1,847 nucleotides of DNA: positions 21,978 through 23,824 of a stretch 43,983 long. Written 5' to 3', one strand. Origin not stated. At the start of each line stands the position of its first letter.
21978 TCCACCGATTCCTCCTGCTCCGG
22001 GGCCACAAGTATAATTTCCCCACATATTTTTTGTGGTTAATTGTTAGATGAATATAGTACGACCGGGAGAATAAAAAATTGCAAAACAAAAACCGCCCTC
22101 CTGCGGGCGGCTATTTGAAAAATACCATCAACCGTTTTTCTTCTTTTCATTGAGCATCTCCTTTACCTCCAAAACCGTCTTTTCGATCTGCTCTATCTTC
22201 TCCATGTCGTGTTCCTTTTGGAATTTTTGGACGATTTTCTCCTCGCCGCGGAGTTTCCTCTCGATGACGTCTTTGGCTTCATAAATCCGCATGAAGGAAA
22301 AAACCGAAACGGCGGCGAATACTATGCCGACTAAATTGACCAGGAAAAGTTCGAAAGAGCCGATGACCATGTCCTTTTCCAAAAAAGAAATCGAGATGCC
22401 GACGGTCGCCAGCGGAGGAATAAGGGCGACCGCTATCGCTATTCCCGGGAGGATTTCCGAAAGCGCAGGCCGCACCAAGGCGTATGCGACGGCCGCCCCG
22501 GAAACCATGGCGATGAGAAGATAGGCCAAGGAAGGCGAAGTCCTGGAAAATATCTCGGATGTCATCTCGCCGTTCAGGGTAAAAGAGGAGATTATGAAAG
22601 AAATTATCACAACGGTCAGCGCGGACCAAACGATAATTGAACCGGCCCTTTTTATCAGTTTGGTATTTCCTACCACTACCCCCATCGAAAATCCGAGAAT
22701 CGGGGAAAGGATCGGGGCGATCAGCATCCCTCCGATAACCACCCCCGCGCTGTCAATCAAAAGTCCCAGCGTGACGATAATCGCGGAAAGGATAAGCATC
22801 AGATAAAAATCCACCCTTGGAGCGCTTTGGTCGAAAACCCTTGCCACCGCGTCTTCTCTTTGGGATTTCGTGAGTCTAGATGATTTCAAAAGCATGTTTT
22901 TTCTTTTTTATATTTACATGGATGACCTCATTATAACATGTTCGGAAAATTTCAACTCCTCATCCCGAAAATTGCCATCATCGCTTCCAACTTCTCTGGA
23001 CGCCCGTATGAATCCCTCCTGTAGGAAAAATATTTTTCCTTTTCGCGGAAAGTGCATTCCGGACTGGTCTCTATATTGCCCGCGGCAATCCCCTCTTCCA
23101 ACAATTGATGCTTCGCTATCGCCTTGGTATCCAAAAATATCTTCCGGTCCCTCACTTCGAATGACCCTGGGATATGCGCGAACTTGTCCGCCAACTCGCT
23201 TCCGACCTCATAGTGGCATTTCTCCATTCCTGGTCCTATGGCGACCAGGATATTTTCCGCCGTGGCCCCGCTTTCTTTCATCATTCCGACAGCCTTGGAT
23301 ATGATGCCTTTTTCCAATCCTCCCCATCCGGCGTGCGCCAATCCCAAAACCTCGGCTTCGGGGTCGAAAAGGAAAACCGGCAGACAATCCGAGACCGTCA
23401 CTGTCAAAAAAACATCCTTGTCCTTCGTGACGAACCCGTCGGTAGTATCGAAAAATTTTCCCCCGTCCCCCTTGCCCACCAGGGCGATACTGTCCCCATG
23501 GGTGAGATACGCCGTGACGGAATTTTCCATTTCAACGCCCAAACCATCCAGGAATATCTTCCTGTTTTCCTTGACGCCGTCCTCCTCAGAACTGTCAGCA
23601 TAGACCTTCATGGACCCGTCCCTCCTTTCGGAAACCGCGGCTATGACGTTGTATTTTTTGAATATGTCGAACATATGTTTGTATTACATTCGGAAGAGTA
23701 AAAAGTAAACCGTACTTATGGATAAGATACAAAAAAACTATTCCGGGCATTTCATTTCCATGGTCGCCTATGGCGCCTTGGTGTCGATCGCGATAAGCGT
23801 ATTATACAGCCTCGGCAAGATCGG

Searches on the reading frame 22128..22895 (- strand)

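Call 52: search_protein_families(library=pfam, proteins=[window:22128-22895:-], max_evalue=0.001)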
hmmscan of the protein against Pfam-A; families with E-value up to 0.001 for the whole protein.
window:22128-22895:- (255 aa): 1 family
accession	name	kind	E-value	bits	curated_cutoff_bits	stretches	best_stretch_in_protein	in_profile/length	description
PF04087.19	DUF389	-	1.5e-35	122.7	23.9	1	57-193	1-137/137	Domain of unknown function (DUF389)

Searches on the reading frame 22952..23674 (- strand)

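Call 52: search_protein_families(library=pfam, proteins=[window:22952-23674:-], max_evalue=0.001)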
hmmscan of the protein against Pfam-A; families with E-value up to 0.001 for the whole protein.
window:22952-23674:- (240 aa): 1 family
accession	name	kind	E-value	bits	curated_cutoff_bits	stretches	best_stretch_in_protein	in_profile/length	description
PF02578.20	Cu-oxidase_4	-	1e-53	182.7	22.9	1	30-225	24-232/238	Multi-copper polyphenol oxidoreductase laccase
